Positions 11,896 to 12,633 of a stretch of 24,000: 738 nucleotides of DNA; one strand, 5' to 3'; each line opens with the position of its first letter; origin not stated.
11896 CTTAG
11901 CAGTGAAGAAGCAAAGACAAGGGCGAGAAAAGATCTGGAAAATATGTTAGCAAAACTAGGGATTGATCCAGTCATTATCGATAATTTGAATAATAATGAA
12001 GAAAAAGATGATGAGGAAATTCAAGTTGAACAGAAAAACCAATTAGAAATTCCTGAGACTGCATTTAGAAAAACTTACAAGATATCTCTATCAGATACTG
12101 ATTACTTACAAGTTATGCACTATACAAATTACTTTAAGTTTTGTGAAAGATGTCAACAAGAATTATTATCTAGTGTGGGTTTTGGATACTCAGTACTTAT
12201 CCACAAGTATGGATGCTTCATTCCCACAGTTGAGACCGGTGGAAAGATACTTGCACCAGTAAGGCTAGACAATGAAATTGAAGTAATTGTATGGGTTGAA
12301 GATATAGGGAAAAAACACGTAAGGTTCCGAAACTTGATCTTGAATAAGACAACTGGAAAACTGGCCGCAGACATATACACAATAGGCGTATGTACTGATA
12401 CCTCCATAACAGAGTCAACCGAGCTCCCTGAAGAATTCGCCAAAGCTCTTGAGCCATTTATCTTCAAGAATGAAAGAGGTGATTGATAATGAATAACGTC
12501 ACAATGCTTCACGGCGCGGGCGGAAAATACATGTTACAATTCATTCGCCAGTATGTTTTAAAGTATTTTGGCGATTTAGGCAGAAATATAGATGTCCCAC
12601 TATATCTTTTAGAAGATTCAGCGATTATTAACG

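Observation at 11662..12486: HypC chaperone fused to a YbgC/4HBT-type hotdog thioesterase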

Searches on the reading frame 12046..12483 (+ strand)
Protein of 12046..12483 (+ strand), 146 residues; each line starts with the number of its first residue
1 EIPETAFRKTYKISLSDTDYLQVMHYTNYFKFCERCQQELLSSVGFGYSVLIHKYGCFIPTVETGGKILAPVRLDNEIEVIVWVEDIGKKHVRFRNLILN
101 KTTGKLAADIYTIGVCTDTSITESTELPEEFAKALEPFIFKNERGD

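Call 28: search_solved_structures(query=window:12046-12483:+, max_evalue=0.01, show_alignments=3)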
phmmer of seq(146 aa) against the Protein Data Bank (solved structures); distinct sequences matched with E-value up to 0.01: 9.
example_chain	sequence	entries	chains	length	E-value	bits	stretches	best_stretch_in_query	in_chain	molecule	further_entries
5v10_A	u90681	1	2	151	1.5e-11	47.5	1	7-131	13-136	Uncharacterized protein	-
1z54_A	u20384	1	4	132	7.9e-08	35.5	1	11-136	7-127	probable thioesterase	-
2gf6_A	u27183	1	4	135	2.3e-07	34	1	13-133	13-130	Conserved hypothetical protein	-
1s5u_A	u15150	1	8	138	7.7e-06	29.1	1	4-130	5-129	Protein ybgC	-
5kl9_A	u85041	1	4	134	8.2e-06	29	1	5-130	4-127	Acyl-CoA thioester hydrolase YbgC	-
2egi_A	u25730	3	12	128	4.2e-05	26.7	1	12-100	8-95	Hypothetical protein aq_1494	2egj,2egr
5t06_A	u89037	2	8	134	9.7e-05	25.5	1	5-130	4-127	Acyl-CoA thioester hydrolase YbgC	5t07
5wh9_A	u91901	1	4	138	0.00024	24.2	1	11-87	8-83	4-hydroxybenzoyl-CoA thioesterase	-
6fdg_A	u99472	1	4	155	0.00027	24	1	15-117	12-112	4-hydroxybenzoyl-CoA thioesterase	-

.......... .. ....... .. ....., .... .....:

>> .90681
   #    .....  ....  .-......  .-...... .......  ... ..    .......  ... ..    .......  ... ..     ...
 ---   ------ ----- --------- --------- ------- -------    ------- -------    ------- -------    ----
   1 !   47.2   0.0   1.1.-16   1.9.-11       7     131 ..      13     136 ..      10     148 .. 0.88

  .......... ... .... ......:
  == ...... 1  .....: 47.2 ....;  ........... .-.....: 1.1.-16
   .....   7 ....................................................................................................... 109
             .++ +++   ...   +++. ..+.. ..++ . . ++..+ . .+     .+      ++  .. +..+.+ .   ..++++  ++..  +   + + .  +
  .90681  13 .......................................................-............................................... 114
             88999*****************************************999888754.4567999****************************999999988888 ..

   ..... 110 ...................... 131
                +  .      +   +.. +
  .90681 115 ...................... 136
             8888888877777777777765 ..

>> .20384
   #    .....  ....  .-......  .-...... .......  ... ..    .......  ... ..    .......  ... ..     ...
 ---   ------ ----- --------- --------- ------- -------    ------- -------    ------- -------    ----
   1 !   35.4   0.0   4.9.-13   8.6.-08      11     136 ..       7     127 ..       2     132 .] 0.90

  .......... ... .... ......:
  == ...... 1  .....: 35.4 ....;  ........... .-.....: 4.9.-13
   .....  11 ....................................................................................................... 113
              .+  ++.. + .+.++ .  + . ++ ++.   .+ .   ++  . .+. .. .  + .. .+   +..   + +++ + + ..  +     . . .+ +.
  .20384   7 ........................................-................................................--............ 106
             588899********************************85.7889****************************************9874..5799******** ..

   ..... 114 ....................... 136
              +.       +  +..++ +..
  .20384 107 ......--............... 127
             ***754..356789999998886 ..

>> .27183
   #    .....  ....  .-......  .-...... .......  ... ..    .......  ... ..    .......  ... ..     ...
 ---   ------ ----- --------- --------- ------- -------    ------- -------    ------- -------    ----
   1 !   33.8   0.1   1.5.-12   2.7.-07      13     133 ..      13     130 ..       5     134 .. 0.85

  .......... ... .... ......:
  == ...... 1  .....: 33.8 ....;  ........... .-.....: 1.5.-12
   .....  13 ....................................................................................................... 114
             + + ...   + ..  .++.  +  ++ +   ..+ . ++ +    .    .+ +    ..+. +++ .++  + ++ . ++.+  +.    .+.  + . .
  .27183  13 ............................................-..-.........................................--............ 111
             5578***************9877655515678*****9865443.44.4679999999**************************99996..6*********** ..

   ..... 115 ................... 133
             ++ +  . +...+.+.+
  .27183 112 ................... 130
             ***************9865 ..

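Call 29: find_homologous_proteins(query=window:12046-12483:+, max_evalue=0.001)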
Query window:12046-12483:+ (146 aa): 4 proteins with E <= 0.001 among 17 candidates.
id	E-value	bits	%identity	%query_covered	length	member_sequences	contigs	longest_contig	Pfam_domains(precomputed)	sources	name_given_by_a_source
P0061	6.3e-54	200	60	96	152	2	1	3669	PF03061.29,PF13279.13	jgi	jgi:acyl-CoA thioester hydrolase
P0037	2.8e-50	188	58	92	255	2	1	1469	PF03061.29,PF01455.24,PF13279.13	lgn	-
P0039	2.5e-49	185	60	96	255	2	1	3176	PF03061.29,PF01455.24,PF13279.13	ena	-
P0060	1.1e-45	173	59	91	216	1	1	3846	PF03061.29,PF01455.24,PF13279.13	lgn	-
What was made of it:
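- Tried and rejected: Thioesterase-only word-index search (call 29).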

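Call 32: search_protein_representatives(protein=window:12046-12483:+)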
Query: 146 residues. Proteins with E-value up to 0.001 (for the whole library): 951; up to 1e-10: 29; up to 1e-30: 4. The best 150 are listed.
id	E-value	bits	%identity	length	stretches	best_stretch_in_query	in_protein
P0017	9.8e-49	181.2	56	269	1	2-139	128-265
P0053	1.4e-47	177.4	59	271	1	1-135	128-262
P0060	3.6e-46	172.8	59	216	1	6-139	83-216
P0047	9.1e-45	168.3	54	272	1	2-139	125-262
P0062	4.6e-29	117.4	39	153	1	5-139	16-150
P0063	6.0e-19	84.6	29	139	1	6-138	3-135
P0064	1.9e-18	83.0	34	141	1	6-139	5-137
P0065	4.3e-16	75.3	33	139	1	7-139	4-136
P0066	4.5e-16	75.3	31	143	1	7-137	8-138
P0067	3.5e-15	72.4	33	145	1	7-134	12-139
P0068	5.2e-15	71.8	51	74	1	74-140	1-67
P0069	5.5e-15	71.7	33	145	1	7-138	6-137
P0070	1.1e-14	70.7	34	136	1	7-136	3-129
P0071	1.9e-14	70.0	27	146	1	10-141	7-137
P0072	1.4e-13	67.2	35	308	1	12-139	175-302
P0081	2.3e-11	60.0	29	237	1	8-139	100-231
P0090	1.6e-10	57.3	31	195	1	11-139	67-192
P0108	2.2e-09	53.6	30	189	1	6-135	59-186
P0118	6.8e-09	52.0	32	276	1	5-137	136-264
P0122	1.3e-08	51.0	30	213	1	10-135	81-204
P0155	9.1e-08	48.3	24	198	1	7-136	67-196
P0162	1.4e-07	47.7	29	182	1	5-135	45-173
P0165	1.8e-07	47.4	32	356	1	8-141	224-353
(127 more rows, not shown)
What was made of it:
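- One stand-alone protein scores 117 bits and generic thioesterases score below 85, so this is a dedicated subfamily (call 32).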

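Call 33: search_protein_families(library=pfam, proteins=[P0062, P0072, P0081, P0118, P0090, P0108, P0122, P0165, P0155, P0162], max_evalue=0.001)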
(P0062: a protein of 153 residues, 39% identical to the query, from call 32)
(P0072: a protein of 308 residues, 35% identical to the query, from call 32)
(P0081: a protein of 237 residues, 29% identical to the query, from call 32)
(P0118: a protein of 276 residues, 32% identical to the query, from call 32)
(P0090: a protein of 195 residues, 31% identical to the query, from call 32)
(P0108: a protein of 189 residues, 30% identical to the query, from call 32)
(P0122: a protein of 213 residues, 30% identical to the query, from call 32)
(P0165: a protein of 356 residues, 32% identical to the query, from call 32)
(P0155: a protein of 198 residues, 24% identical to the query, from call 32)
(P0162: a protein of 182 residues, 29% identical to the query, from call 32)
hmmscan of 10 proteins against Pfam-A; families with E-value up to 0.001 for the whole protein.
P0062 (153 aa): 3 families
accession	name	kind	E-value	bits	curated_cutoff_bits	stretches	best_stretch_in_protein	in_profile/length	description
PF13279.12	4HBT_2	-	1.1e-07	32.7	25.5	1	26-145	3-121/122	Thioesterase-like superfamily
PF03061.28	4HBT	-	2.1e-06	28.4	20.6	1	35-112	4-73/79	Thioesterase superfamily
PF01643.23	Acyl-ACP_TE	-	0.00033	20.8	23.7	1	16-145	2-130/131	Acyl-ACP thioesterase N-terminal domain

P0072 (308 aa): 3 families
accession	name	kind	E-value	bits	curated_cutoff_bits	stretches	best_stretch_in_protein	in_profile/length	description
PF00072.30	Response_reg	-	7.4e-17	62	30.2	1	6-116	1-109/111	Response regulator receiver domain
PF13279.12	4HBT_2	-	3.3e-13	50.6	25.5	1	176-295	1-119/122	Thioesterase-like superfamily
PF03061.28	4HBT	-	2.5e-12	47.4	20.6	1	185-266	2-75/79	Thioesterase superfamily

P0081 (237 aa): 2 families
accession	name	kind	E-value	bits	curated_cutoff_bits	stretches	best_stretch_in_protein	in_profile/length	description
PF03061.28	4HBT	-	9.4e-15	55.1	20.6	1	113-195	1-75/79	Thioesterase superfamily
PF13279.12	4HBT_2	-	1.2e-14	55.2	25.5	1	105-225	1-120/122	Thioesterase-like superfamily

P0118 (276 aa): 4 families
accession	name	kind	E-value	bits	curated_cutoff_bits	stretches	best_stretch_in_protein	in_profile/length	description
PF02224.24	Cytidylate_kin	-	5.9e-39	134.4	26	1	2-135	72-209/211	Cytidylate kinase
PF13279.12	4HBT_2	-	3.2e-17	63.6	25.5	1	144-261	1-121/122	Thioesterase-like superfamily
PF03061.28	4HBT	-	1.5e-12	48.1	20.6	1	153-235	2-77/79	Thioesterase superfamily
PF13189.12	Cytidylate_kin2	-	0.00025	21.7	28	1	23-100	73-150/176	Cytidylate kinase-like family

P0090 (195 aa): 2 families
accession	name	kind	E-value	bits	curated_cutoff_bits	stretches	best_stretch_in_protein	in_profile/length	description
PF13279.12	4HBT_2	-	6.6e-15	56.1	25.5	1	69-186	1-120/122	Thioesterase-like superfamily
PF03061.28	4HBT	-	4.7e-11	43.3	20.6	1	78-158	2-74/79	Thioesterase superfamily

P0108 (189 aa): 3 families
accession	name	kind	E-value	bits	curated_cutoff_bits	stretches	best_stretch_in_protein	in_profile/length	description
PF13279.12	4HBT_2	-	8.6e-16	58.9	25.5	1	66-186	1-122/122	Thioesterase-like superfamily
PF03061.28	4HBT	-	4.4e-08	33.8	20.6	1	76-158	3-77/79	Thioesterase superfamily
PF01220.24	DHquinase_II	-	5.4e-06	26.6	23.3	1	1-39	99-137/138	Dehydroquinase class II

P0122 (213 aa): 3 families
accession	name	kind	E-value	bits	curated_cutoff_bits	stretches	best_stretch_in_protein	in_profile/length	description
PF13279.12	4HBT_2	-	1.2e-17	64.9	25.5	1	87-204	4-122/122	Thioesterase-like superfamily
PF03061.28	4HBT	-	5.6e-15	55.9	20.6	1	92-177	1-78/79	Thioesterase superfamily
PF01643.23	Acyl-ACP_TE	-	0.0001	22.5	23.7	1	80-202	8-129/131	Acyl-ACP thioesterase N-terminal domain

P0165 (356 aa): 5 families
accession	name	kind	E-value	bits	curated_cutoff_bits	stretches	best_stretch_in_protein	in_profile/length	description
PF02224.24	Cytidylate_kin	-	1.1e-61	208.7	26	1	6-220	1-209/211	Cytidylate kinase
PF13279.12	4HBT_2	-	5.9e-15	56.2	25.5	1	229-344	1-119/122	Thioesterase-like superfamily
PF03061.28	4HBT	-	7.6e-15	55.4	20.6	1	237-320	1-77/79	Thioesterase superfamily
PF13189.12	Cytidylate_kin2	-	1.4e-05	25.8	28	1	5-187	1-152/176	Cytidylate kinase-like family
PF13207.12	AAA_17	-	6e-05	23.8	27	1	10-43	2-35/136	AAA domain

P0155 (198 aa): 3 families
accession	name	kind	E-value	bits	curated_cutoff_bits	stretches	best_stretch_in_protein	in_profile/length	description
PF13279.12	4HBT_2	-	6.8e-13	49.6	25.5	1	75-194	3-121/122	Thioesterase-like superfamily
PF01643.23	Acyl-ACP_TE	-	0.00028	21.1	23.7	1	66-194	3-130/131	Acyl-ACP thioesterase N-terminal domain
PF03061.28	4HBT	-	0.00036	21.2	20.6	1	82-164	2-76/79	Thioesterase superfamily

P0162 (182 aa): 2 families
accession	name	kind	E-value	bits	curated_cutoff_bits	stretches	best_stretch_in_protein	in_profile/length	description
PF13279.12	4HBT_2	-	5.9e-18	65.9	25.5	1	56-173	4-122/122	Thioesterase-like superfamily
PF03061.28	4HBT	-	2e-15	57.3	20.6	1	61-146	1-78/79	Thioesterase superfamily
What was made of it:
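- YbgC-like domains are fused to unrelated partners elsewhere, namely response-regulator receiver domains and cytidylate kinase (call 33).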

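Call 39: find_homologous_proteins(query=P0062, max_evalue=0.00001)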
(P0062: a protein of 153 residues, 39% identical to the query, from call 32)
Query P0062 (153 aa): 1 proteins with E <= 0.00001 among 43 candidates.
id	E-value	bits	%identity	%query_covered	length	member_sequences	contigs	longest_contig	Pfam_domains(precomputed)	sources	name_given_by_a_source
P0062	4.6e-91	321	100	100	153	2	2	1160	PF03061.29,PF13279.13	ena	-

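Call 40: find_encoding_contigs(protein=P0062, flank=5000, max_places=4)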
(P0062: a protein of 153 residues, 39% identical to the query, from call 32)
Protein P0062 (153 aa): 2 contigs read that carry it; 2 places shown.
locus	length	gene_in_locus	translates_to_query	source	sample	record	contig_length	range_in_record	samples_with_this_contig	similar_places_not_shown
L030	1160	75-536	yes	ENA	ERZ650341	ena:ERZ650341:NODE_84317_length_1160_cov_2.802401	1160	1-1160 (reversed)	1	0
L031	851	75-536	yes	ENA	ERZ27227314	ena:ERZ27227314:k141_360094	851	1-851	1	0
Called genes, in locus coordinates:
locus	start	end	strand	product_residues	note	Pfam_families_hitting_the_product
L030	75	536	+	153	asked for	PF13279:4HBT_2, PF03061:4HBT (weak)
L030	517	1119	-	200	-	PF03070:TENA_THI-4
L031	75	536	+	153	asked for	PF13279:4HBT_2, PF03061:4HBT (weak)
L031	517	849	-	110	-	?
